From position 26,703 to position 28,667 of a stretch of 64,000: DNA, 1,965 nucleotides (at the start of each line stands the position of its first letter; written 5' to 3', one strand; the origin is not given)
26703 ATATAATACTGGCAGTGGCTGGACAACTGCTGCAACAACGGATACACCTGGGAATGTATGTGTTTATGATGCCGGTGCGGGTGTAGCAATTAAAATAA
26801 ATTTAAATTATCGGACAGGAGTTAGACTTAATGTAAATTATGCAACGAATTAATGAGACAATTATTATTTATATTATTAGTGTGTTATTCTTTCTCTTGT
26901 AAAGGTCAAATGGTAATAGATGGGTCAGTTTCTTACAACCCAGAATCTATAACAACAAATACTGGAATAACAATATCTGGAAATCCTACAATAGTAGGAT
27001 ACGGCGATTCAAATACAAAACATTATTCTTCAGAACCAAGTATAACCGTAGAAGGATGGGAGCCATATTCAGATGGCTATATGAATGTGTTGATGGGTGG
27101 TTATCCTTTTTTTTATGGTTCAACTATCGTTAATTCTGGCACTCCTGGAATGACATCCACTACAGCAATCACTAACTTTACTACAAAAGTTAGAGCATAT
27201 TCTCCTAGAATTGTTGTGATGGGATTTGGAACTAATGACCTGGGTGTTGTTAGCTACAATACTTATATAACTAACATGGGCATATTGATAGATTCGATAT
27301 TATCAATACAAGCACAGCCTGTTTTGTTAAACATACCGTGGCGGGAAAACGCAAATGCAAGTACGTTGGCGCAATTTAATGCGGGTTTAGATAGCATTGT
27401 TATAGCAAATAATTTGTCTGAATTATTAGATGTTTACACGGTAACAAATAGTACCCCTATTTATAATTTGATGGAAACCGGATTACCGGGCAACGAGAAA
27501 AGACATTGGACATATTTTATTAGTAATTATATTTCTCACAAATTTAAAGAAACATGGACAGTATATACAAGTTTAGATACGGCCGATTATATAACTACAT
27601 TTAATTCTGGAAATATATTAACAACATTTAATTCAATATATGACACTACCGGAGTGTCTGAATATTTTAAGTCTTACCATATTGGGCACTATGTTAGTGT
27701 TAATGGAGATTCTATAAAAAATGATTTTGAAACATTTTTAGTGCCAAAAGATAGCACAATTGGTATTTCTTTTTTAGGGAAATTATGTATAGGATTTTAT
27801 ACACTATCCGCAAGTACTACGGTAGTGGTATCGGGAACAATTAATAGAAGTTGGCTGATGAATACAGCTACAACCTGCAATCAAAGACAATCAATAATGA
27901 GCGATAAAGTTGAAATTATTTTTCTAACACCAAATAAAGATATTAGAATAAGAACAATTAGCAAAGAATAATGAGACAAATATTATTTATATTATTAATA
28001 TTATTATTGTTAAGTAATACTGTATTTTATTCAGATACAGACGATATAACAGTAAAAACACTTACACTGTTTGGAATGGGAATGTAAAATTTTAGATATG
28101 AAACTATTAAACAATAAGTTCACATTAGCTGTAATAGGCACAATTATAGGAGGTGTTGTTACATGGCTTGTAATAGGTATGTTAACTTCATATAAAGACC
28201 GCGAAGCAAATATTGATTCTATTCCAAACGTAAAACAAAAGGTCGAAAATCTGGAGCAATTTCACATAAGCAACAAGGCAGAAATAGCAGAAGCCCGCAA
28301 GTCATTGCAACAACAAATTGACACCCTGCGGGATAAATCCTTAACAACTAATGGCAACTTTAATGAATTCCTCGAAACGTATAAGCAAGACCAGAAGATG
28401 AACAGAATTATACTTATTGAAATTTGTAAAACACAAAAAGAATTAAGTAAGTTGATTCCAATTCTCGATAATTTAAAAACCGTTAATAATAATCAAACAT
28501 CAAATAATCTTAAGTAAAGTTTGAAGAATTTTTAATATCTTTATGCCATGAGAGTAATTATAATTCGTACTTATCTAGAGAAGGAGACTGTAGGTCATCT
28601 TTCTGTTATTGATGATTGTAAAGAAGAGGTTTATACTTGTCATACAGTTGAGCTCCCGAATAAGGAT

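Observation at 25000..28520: Compositionally foreign 3.5-kb cassette: chimeric secreted fibre-like protein, SGNH lipoprotein and a membrane coiled-coil protein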

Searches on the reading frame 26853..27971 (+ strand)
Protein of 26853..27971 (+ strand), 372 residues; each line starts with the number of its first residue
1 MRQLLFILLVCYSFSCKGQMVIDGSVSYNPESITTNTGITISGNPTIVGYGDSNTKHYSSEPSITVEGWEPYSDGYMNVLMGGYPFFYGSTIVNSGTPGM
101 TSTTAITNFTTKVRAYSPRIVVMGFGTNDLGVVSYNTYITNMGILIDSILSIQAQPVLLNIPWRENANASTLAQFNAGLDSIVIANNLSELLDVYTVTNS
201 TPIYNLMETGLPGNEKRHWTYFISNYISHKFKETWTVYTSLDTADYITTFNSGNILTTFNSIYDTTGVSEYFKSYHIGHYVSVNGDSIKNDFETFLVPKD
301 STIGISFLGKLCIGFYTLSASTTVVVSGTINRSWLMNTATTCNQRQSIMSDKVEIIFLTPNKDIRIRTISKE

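Call 6: search_protein_families(library=pfam, proteins=[window:26853-27971:+], max_evalue=0.1)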
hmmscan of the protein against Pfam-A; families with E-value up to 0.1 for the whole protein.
window:26853-27971:+ (372 aa): 2 families
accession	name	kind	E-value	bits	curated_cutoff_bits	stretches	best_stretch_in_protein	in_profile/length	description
PF13472.12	Lipase_GDSL_2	-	1.5e-06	29.3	32.9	1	50-183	2-139/178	GDSL-like Lipase/Acylhydrolase family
PF00657.28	Lipase_GDSL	-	9.1e-06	26.4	23.6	1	50-130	4-89/208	GDSL-like Lipase/Acylhydrolase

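Call 7: search_protein_families(library=phrogs, proteins=[window:26853-27971:+], max_evalue=0.01)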
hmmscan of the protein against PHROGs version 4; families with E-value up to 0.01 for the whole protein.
window:26853-27971:+ (372 aa): 2 families
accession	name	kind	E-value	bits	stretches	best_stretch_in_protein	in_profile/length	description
phrog_19622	-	other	5.4e-09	36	1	92-180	99-190/524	esterase/lipase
phrog_6102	-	moron, auxiliary metabolic gene and host takeover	0.0031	17.3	1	44-174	30-161/442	lipase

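Call 14: find_homologous_proteins(query=window:26853-27971:+, max_evalue=0.001)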
Query window:26853-27971:+ (372 aa): 1 proteins with E <= 0.001 among 2283 candidates.
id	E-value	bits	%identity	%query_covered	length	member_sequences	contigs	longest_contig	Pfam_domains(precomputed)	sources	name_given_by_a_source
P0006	1.8e-243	825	100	100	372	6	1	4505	PF13472.13,PF00657.29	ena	-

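Call 37: predict_structure(protein=window:26853-27971:+)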
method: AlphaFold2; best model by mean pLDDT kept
length: 372 residues; sequences in the alignment: 1
mean_pLDDT: 31.8   pTM: 0.32
mean pLDDT of the five models: 31.8, 29.7, 24.5, 24.3, 22.9
residues with pLDDT >= 90: 0; 70-90: 0; 50-70: 22; < 50: 350
segments of 3 or more residues with pLDDT < 50: 1-167, 186-189, 194-201, 203-205, 208-372
pLDDT, mean of each block of 10 residues (from residue 1): 39 26 23 26 26 22 23 22 23 24 28 24 23 25 32 29 43 53 48 44 49 45 46 33 29 36 41 43 33 27 26 24 28 32 28 28 28 24
secondary structure, 60 per line:
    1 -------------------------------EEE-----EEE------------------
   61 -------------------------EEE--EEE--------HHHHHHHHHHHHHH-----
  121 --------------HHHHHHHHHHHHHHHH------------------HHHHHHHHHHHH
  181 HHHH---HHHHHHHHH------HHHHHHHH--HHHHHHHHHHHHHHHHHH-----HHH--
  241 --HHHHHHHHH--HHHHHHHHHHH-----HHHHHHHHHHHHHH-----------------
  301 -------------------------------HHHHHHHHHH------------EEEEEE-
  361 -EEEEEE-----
elements in order: E32-34 E40-42 E86-88 E91-93 H102-115 H135-150 H169-184 H188-196 H203-210 H213-230 H243-251 H254-264 H270-283 H332-341 E354-359 E362-367

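Call 42: search_protein_representatives(protein=window:26853-27971:+)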
Query: 372 residues. Proteins with E-value up to 0.001 (for the whole library): 133; up to 1e-10: 37; up to 1e-30: 1. The best 133 are listed.
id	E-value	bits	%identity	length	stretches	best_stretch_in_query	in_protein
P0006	5.8e-244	824.8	100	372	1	1-372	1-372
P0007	2.5e-29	118.8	34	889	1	44-330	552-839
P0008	4.9e-20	88.2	32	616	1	43-321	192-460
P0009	9.0e-19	84.0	32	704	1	43-341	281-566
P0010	9.2e-19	84.0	31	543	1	42-329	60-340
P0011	1.9e-18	83.0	32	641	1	44-318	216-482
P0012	2.8e-18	82.4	34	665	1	42-336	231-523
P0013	3.0e-18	82.3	33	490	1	28-263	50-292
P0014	9.2e-18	80.7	35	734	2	44-176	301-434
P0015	1.0e-16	77.3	29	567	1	42-319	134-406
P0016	3.2e-16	75.6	33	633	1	42-204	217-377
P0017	6.2e-16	74.7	34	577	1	45-230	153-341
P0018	7.1e-16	74.5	33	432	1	42-257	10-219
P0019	1.1e-15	73.8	31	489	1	43-338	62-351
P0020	2.3e-15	72.8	39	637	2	42-165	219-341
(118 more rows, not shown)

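Call 44: search_protein_families(library=phrogs, alignment_id=A2, max_evalue=0.001)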
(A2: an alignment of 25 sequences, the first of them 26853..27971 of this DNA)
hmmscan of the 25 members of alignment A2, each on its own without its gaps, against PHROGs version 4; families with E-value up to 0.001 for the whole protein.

A. member 1, window:26853-27971:+ (372 aa): 1 family
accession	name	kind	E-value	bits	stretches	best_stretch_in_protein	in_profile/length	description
phrog_19622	-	other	5.4e-09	36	1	92-180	99-190/524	esterase/lipase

B. families by the number of members that match (of 25 scanned): 98 families (the first 25 are shown)
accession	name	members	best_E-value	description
phrog_19622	-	19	3.2e-14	esterase/lipase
phrog_6102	-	18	1.2e-15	lipase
phrog_8460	-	8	2.1e-35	tail fiber protein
phrog_14008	-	8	2.8e-07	-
phrog_17312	-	2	2e-37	tail protein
phrog_2710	-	2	6.7e-20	tail fiber protein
phrog_1640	-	2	1.6e-16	tail protein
phrog_2370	-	2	3.9e-14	neck passage structure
phrog_28468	-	2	2e-13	minor head protein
phrog_32779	-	2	1.2e-11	-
phrog_6518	-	2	5.5e-10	tail fiber protein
phrog_9532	-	2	8.7e-08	tail fiber protein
phrog_13362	-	2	9.3e-07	-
phrog_21231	-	2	1e-06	virion structural protein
phrog_17240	-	2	5.7e-06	-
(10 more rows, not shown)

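Call 45: search_protein_families(library=pfam, alignment_id=A2, max_evalue=0.001)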
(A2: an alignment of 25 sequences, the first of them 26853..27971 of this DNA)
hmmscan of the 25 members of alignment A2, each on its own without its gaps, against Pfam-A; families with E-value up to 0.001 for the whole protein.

A. member 1, window:26853-27971:+ (372 aa): 2 families
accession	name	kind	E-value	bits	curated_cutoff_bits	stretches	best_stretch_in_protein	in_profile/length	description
PF13472.12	Lipase_GDSL_2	-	1.5e-06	29.3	32.9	1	50-183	2-139/178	GDSL-like Lipase/Acylhydrolase family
PF00657.28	Lipase_GDSL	-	9.1e-06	26.4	23.6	1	50-130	4-89/208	GDSL-like Lipase/Acylhydrolase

B. families by the number of members that match (of 25 scanned): 9 families
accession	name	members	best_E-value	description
PF13472.12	Lipase_GDSL_2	25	1.3e-17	GDSL-like Lipase/Acylhydrolase family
PF00657.28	Lipase_GDSL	23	1.7e-12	GDSL-like Lipase/Acylhydrolase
PF10651.15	BppU_N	3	4.8e-16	BppU N-terminal domain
PF12708.12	Pect-lyase_RHGA_epim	3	1.3e-11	Rhamnogalacturonase A/epimerase, pectate lyase-like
PF17182.10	OSK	2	2.1e-05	OSK domain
PF03906.20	Phage_T7_tail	1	1.9e-39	Phage T7 tail fibre protein, N-terminal domain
PF12571.13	Phage_tail_fib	1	3e-29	Phage tail-collar fibre protein, N-terminal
PF25182.1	NonGDSL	1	6.6e-05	Non-GDSL lipase-like family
PF04311.20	DUF459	1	0.0006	Protein of unknown function (DUF459)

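Call 63: search_protein_families(library=ncbifam, proteins=[window:26853-27971:+], max_evalue=1)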
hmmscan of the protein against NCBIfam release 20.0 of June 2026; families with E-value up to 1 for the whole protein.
window:26853-27971:+ (372 aa): 1 family
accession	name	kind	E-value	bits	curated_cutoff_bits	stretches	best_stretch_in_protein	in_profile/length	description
NF007819.1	PRK10528.1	equivalog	0.0089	15.7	270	1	90-170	65-146/210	multifunctional acyl-CoA thioesterase I/protease I/lysophospholipase L1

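Call 67: predict_structure(alignment_id=A2)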
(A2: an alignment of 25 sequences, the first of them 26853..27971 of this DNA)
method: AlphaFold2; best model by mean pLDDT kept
length: 372 residues; sequences in the alignment: 25
mean_pLDDT: 74.1   pTM: 0.78
mean pLDDT of the five models: 74.1, 74.0, 72.7, 72.0, 70.6
residues with pLDDT >= 90: 96; 70-90: 128; 50-70: 109; < 50: 39
segments of 3 or more residues with pLDDT < 50: 1-30, 253-255, 339-343
pLDDT, mean of each block of 10 residues (from residue 1): 40 33 36 85 91 66 58 80 83 88 97 96 92 95 98 96 88 95 92 91 80 75 87 75 57 52 61 65 58 78 72 71 57 60 54 62 78 74
secondary structure, 60 per line:
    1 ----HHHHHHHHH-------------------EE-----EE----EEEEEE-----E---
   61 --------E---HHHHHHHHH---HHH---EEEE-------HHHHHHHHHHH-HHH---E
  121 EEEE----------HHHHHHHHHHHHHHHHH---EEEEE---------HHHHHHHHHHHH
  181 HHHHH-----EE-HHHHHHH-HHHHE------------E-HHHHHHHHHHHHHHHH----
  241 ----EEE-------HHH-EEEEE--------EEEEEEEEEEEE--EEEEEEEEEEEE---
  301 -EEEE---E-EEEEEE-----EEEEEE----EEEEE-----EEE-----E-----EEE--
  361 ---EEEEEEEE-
elements in order: H5-13 E46-51 H73-81 E91-94 H102-112 E120-124 H135-151 E155-159 H169-185 H194-200 H202-205 H221-236 E245-247 E259-263 E272-283 E286-297 E302-305 E311-316 E322-327 E332-336 E342-344 E356-358 E364-371

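Call 71: fold_search(model_id=the predicted structure, library=pdb)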
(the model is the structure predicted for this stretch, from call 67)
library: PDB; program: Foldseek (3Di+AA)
matches with E <= 10: 1531; with E <= 0.001: 99
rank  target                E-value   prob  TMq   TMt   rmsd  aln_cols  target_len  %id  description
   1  1yzf                  3.8e-09  1.00  0.42  0.77   4.1       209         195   20  Crystal structure of the lipase/acylhydrolase from Enterococcus faecalis (released 2005-04-12)
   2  6hh9_C                4.6e-09  1.00  0.37  0.37  18.9       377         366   14  Crystal structure of a two-domain esterase (CEX) active on acetylated mannans co-crystallized with mannopentaose (released 2019-09-11)
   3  6lfb                  2.2e-08  1.00  0.40  0.77   4.4       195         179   16  E. coli Thioesterase I mutant DG (released 2020-07-15)
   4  6hfz_A                2.2e-08  1.00  0.37  0.38  18.9       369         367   13  Crystal structure of a two-domain esterase (CEX) active on acetylated mannans (released 2019-09-11)
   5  5tif                  2.6e-08  1.00  0.40  0.76   4.6       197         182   17  x-ray structure of acyl-CoA thioesterase I, TesA, triple mutant M141L/Y145K/L146K in complex with octanoic acid (released 2017-04-26)
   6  5tie                  3.2e-08  1.00  0.40  0.76   4.6       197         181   16  x-ray structure of acyl-CoA thioesterase I, TesA, mutant M141L/Y145K/L146K at pH 7.5 in complex with octanoic acid (released 2017-04-26)
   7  6hfz_B                3.2e-08  1.00  0.36  0.36  18.1       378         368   12  Crystal structure of a two-domain esterase (CEX) active on acetylated mannans (released 2019-09-11)
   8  5jd3_G                3.6e-08  1.00  0.41  0.66   6.2       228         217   17  Crystal structure of LAE5, an alpha/beta hydrolase enzyme from the metagenome of Lake Arreo, Spain (released 2016-05-04)
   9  1j00                  3.8e-08  1.00  0.38  0.75   4.5       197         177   16  E. coli Thioesterase I/Protease I/Lysophospholipase L1 in complexed with diethyl phosphono moiety (released 2003-07-08)
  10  9ge8_T                4.0e-08  1.00  0.40  0.80   4.1       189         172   16  Structure of E. coli YbbAP-TesA with bound ATP analogue (released 2025-05-28)
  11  6hfz_D                4.3e-08  1.00  0.38  0.38  19.0       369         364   12  Crystal structure of a two-domain esterase (CEX) active on acetylated mannans (released 2019-09-11)
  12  5tid                  4.5e-08  1.00  0.40  0.77   4.6       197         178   17  X-ray structure of acyl-CoA thioesterase I, TesA, mutant M141L/Y145K/L146K at pH 5 in complex with octanoic acid (released 2017-04-26)
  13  6hfz_C                5.4e-08  1.00  0.36  0.36  18.6       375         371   13  Crystal structure of a two-domain esterase (CEX) active on acetylated mannans (released 2019-09-11)
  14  3w7v_A                5.8e-08  1.00  0.42  0.68   6.2       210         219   17  Crystal Structure of Axe2, an Acetylxylan Esterase from Geobacillus stearothermophilus (released 2014-02-12)
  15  4q9a_A                5.8e-08  1.00  0.41  0.66   6.7       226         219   13  Crystal structure of a putative GDSL-like lipase (PARMER_00689) from Parabacteroides merdae ATCC 43184 at 2.86 A resol (released 2014-06-25)
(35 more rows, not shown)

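Call 72: fold_search(model_id=the predicted structure, library=viral)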
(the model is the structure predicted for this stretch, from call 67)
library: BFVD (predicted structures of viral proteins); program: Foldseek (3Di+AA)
matches with E <= 10: 1206; with E <= 0.001: 112
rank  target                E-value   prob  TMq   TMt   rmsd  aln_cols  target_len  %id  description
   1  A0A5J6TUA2            3.0e-14  1.00  0.46  0.36  14.1       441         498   17  Esterase [Gordonia phage Lambo]
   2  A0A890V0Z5            5.1e-14  1.00  0.45  0.33  13.3       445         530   15  Esterase [Microbacterium phage Shocker]
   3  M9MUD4                8.7e-13  1.00  0.47  0.37  13.1       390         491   16  (no name in the UniProt tables at hand)
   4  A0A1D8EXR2            8.6e-12  1.00  0.47  0.29  12.0       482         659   12  Lipase [Mycobacterium phage Kersh]
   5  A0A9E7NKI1            2.0e-11  1.00  0.43  0.31  16.3       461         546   13  (no name in the UniProt tables at hand)
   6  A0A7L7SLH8            3.4e-11  1.00  0.46  0.45  10.6       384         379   13  Esterase [Gordonia phage Clown]
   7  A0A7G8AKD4            4.6e-11  1.00  0.42  0.15  17.7       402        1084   12  Tail fiber estarase [Bacillus phage 1_ICo-2020]
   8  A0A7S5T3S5            7.5e-11  1.00  0.38  0.27  14.5       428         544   13  (no name in the UniProt tables at hand)
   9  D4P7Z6                1.1e-10  1.00  0.43  0.39  13.3       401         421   12  Gp21 [Rhodococcus phage ReqiPine5]
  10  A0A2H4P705            4.1e-10  1.00  0.40  0.20  19.9       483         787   14  GDSL-like lipase [Pseudomonas phage nickie]
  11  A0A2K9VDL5            7.0e-10  1.00  0.38  0.19  17.7       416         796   13  Minor tail protein [Gordonia phage Flakey]
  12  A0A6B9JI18            9.5e-10  1.00  0.43  0.22  16.7       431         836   14  Tail fiber protein [Vibrio phage vB_VchM_Kuja]
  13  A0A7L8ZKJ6            1.7e-09  1.00  0.39  0.21  14.1       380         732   12  (no name in the UniProt tables at hand)
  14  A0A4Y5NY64            2.0e-09  1.00  0.42  0.41  13.7       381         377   11  (no name in the UniProt tables at hand)
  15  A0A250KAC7            2.1e-09  1.00  0.42  0.24  25.4       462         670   11  Tail spike protein [Pectobacterium phage PPWS4]
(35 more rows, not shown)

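Call 93: search_protein_families(library=padloc, proteins=[window:26853-27971:+], max_evalue=0.01)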
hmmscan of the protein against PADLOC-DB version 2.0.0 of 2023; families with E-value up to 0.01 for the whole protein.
window:26853-27971:+ (372 aa): 0 families

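Call 96: search_dna_similar(query=window:26853-27971:+, collection=phages, mode=protein, max_rows=15, max_evalue=0.00001)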
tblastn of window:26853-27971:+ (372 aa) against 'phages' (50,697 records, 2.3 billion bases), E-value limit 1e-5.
No match.

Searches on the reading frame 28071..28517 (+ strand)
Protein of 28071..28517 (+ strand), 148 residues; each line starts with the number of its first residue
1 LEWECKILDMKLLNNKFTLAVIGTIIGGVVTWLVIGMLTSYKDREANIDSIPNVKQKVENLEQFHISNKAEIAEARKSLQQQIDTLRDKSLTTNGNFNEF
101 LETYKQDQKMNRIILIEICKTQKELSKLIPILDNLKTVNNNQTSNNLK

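Call 6: search_protein_families(library=pfam, proteins=[window:28071-28517:+], max_evalue=0.1)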
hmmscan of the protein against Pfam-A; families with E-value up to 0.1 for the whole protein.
window:28071-28517:+ (148 aa): 4 families
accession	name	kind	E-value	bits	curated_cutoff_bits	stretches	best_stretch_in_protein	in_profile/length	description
PF03172.18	HSR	-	0.00019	22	24.9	1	59-127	3-71/99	HSR domain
PF19940.4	DUF6402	-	0.038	13.6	26.4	1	52-114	69-131/278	Family of unknown function (DUF6402)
PF19147.5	DUF5829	-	0.044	13.8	33.8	1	92-136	153-197/265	Family of unknown function (DUF5829)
PF13729.12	TraF_2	-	0.06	13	25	1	36-97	24-85/264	F plasmid transfer operon, TraF, protein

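Call 7: search_protein_families(library=phrogs, proteins=[window:28071-28517:+], max_evalue=0.01)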
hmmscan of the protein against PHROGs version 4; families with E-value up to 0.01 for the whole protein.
window:28071-28517:+ (148 aa): 0 families

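Call 63: search_protein_families(library=ncbifam, proteins=[window:28098-28517:+], max_evalue=1)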
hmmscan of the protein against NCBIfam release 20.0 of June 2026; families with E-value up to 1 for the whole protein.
window:28098-28517:+ (139 aa): 7 families
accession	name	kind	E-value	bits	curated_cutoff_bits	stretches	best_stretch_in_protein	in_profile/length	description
NF053524.1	thylo_ssl2009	equivalog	2.8e-05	24.7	58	1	12-77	12-74/90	ssl2009 family thylakoid membrane protein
NF010757.0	PRK14160.1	equivalog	0.00086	18.7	184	1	44-129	47-127/211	nucleotide exchange factor GrpE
NF004109.0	PRK05595.1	equivalog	0.014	14.1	737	1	36-118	2-80/444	replicative DNA helicase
NF007750.0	PRK10430.1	equivalog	0.022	14.3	262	1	28-120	54-142/239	two-component system response regulator DcuR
NF041346.1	XopF2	subfamily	0.041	12.7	600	1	4-46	100-142/546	type III secretion system effector XopF2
NF005732.0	PRK07550.1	equivalog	0.083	11.9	366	1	45-100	280-335/389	aminotransferase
NF008510.0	PRK11427.1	equivalog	0.094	11.2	821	1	41-121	247-327/683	multidrug efflux transporter permease subunit MdtO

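Call 83: search_protein_families(library=phrogs, proteins=[window:28098-28517:+], max_evalue=0.1)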
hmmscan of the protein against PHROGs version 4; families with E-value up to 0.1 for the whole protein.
window:28098-28517:+ (139 aa): 4 families
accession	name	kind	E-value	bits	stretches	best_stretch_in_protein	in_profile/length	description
phrog_6918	-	lysis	0.016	16.3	1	7-85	6-83/114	holin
phrog_25931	-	unknown function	0.036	15.2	1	11-99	13-103/126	-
phrog_33248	-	unknown function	0.052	14.8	0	9-78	6-74/102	-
phrog_6664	-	unknown function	0.063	14.7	1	11-97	5-86/97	-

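Call 93: search_protein_families(library=padloc, proteins=[window:28098-28517:+], max_evalue=0.01)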
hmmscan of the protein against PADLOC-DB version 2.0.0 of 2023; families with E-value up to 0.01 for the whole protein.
window:28098-28517:+ (139 aa): 1 family
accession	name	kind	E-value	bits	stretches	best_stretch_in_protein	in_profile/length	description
PDLC04407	PDC-M09A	-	0.0031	15.1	1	13-119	174-275/282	-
